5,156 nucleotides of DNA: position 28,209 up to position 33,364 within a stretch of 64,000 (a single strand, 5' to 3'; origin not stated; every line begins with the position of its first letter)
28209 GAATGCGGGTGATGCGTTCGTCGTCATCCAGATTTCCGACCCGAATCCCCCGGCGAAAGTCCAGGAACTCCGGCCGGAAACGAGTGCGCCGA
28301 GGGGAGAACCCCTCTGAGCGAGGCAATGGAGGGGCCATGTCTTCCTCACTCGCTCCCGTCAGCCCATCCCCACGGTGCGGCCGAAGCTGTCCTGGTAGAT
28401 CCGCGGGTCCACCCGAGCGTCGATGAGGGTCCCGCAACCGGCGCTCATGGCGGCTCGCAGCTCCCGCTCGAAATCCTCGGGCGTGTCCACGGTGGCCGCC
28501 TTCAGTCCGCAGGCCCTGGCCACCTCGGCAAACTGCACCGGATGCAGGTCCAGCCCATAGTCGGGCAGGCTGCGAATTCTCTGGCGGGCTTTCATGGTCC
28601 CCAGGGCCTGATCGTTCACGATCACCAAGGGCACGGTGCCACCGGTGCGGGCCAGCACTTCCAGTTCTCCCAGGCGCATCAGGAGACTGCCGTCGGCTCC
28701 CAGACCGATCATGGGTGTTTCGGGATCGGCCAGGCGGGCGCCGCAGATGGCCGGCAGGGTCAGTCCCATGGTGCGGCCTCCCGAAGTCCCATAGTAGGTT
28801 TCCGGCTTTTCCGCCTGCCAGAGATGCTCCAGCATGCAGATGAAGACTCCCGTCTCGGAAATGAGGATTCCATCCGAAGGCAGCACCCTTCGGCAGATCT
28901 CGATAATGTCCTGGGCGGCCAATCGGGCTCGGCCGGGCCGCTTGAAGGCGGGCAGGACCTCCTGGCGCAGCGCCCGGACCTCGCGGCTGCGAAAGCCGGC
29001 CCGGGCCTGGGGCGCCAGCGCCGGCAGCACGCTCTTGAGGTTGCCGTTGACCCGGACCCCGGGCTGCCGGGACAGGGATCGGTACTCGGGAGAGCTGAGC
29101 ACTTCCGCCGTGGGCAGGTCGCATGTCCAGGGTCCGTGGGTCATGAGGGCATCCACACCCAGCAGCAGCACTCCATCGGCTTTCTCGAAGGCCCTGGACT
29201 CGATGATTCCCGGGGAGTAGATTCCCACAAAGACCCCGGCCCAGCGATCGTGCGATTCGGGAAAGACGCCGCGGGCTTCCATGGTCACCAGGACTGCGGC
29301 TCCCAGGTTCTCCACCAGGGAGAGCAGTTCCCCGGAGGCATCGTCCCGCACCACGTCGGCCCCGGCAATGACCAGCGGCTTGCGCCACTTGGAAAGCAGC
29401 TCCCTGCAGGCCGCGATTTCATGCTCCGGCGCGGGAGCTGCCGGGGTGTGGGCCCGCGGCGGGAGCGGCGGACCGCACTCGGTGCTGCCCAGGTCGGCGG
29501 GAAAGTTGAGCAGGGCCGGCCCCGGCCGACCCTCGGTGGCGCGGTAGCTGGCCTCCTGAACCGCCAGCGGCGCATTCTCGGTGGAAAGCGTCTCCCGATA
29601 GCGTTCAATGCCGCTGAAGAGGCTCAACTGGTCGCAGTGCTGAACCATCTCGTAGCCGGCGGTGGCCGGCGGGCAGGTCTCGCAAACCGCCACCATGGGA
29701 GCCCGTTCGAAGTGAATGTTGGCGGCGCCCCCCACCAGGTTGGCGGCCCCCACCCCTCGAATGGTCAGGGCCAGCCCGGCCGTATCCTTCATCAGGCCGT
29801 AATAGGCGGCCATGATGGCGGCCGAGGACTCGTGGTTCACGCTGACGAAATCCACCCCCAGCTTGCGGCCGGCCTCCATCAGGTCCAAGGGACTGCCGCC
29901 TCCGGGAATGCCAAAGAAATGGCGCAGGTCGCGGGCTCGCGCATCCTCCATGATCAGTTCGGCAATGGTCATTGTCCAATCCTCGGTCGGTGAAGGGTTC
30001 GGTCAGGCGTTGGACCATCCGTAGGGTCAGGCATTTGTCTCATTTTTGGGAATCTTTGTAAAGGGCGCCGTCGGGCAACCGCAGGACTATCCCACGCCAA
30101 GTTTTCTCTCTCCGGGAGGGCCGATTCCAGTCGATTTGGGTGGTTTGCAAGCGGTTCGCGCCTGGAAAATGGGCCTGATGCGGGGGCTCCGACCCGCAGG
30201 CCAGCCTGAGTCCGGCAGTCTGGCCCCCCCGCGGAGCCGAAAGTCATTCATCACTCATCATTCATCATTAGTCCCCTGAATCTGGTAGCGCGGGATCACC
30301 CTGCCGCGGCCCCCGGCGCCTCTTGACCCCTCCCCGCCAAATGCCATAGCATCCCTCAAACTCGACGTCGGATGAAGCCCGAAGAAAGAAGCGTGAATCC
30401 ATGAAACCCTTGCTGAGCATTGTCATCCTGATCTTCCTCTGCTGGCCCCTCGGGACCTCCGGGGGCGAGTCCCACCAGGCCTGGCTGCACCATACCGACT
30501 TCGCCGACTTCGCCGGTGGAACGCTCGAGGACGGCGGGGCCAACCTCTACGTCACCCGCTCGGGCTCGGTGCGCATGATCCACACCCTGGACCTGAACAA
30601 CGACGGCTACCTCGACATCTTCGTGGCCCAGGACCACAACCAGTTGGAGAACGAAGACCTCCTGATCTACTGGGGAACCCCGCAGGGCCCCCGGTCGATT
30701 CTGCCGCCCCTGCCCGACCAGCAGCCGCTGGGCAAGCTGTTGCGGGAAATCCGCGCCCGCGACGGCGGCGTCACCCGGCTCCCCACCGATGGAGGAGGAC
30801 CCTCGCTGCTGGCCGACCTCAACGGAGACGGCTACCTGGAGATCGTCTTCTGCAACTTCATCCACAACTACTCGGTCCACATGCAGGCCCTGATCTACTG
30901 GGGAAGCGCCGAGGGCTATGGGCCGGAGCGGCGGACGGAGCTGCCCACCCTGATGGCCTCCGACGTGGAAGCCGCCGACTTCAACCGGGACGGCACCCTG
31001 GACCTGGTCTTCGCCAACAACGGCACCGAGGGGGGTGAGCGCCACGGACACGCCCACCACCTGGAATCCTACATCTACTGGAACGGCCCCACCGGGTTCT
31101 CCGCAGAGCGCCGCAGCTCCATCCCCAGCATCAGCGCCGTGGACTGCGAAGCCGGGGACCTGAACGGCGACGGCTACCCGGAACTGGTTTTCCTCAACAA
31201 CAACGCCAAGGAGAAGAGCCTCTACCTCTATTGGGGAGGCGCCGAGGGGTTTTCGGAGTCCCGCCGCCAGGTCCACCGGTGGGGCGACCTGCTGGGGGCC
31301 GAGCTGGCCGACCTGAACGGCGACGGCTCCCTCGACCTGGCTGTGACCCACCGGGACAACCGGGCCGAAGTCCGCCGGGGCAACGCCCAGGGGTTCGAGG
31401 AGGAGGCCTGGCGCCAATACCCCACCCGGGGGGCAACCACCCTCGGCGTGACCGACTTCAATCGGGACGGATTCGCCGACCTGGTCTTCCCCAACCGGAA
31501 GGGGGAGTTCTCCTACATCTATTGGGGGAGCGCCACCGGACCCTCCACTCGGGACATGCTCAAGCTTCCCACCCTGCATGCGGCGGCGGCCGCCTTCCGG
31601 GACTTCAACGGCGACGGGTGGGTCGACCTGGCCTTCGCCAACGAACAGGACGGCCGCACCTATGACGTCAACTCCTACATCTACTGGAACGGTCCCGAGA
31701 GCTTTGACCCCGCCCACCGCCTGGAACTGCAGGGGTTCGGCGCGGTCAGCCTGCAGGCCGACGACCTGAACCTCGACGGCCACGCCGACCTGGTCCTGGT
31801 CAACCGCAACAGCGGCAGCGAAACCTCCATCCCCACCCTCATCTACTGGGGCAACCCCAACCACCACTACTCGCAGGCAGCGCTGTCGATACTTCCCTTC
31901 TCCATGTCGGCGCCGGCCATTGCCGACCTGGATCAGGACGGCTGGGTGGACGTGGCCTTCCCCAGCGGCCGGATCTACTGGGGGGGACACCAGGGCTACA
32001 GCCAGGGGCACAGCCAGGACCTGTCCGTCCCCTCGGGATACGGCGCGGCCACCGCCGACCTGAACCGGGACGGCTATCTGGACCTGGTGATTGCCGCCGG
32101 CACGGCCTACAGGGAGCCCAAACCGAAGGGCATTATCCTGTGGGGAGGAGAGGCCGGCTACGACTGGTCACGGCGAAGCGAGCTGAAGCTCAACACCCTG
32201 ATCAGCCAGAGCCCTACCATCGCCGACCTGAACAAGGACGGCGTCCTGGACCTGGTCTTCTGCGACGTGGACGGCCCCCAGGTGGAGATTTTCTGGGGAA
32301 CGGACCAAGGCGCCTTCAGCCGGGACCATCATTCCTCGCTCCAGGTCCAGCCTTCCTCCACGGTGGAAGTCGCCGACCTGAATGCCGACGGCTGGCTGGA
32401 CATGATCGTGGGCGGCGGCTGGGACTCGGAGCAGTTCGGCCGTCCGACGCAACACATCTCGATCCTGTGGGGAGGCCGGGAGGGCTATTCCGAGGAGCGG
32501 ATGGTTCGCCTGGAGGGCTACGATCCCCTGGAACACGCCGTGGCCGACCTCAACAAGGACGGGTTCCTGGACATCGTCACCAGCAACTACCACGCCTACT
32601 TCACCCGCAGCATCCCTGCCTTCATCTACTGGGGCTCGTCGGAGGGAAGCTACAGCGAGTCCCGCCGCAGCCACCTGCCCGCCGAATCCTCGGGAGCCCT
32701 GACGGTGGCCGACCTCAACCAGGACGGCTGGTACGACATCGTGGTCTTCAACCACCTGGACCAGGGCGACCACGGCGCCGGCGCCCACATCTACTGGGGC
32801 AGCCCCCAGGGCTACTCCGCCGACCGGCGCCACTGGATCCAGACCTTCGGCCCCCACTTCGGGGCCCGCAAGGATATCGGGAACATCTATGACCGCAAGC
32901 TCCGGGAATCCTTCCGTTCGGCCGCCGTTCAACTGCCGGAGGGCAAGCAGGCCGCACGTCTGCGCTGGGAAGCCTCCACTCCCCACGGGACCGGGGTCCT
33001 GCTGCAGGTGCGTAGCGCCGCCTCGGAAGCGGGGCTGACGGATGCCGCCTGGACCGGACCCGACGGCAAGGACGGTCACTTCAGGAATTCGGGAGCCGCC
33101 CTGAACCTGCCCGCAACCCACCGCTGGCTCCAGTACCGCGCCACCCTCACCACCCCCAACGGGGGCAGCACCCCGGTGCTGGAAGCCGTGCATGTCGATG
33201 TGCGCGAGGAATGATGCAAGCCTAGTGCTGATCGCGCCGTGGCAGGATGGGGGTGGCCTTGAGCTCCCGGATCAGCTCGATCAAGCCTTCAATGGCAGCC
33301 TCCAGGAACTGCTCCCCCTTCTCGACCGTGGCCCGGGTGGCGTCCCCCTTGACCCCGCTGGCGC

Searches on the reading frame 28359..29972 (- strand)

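Call 57: search_protein_families(library=pfam, proteins=[window:28359-29972:-], max_evalue=0.0001)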
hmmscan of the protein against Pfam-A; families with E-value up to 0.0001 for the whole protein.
window:28359-29972:- (537 aa): 3 families
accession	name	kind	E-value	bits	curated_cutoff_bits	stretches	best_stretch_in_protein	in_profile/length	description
PF02775.26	TPP_enzyme_C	-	4.4e-24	85.4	21.9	1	380-518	8-150/151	Thiamine pyrophosphate enzyme, C-terminal TPP binding domain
PF02776.23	TPP_enzyme_N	-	1.2e-17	64.2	26.8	1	1-117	1-118/119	Thiamine pyrophosphate enzyme, N-terminal TPP binding domain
PF00205.28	TPP_enzyme_M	-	1.7e-17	63.9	30.4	1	187-319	2-137/137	Thiamine pyrophosphate enzyme, central domain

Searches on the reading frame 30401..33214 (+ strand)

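Call 57: search_protein_families(library=pfam, proteins=[window:30401-33214:+], max_evalue=0.0001)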
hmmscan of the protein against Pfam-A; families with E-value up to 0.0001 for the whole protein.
window:30401-33214:+ (937 aa): 6 families
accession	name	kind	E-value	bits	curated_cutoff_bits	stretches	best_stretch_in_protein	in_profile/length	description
PF13517.12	FG-GAP_3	-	1.8e-68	227.5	26.9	8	609-670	1-61/61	FG-GAP-like repeat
PF01839.29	FG-GAP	-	5.9e-49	163.7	22.1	1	546-570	2-26/37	FG-GAP repeat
PF00404.24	Dockerin_1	-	3.9e-07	30.6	22.9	0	185-200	29-44/57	Dockerin type I domain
PF16743.10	PliI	-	4.1e-06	26.9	27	0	49-77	51-79/123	Periplasmic lysozyme inhibitor of I-type lysozyme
PF13202.12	EF-hand_5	-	5e-06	26.2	25.9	0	302-313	7-18/25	EF hand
PF12256.14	TcdB_toxin_midN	-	2.2e-05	24.3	24.8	0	334-378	15-60/181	Insecticide toxin TcdB middle/N-terminal region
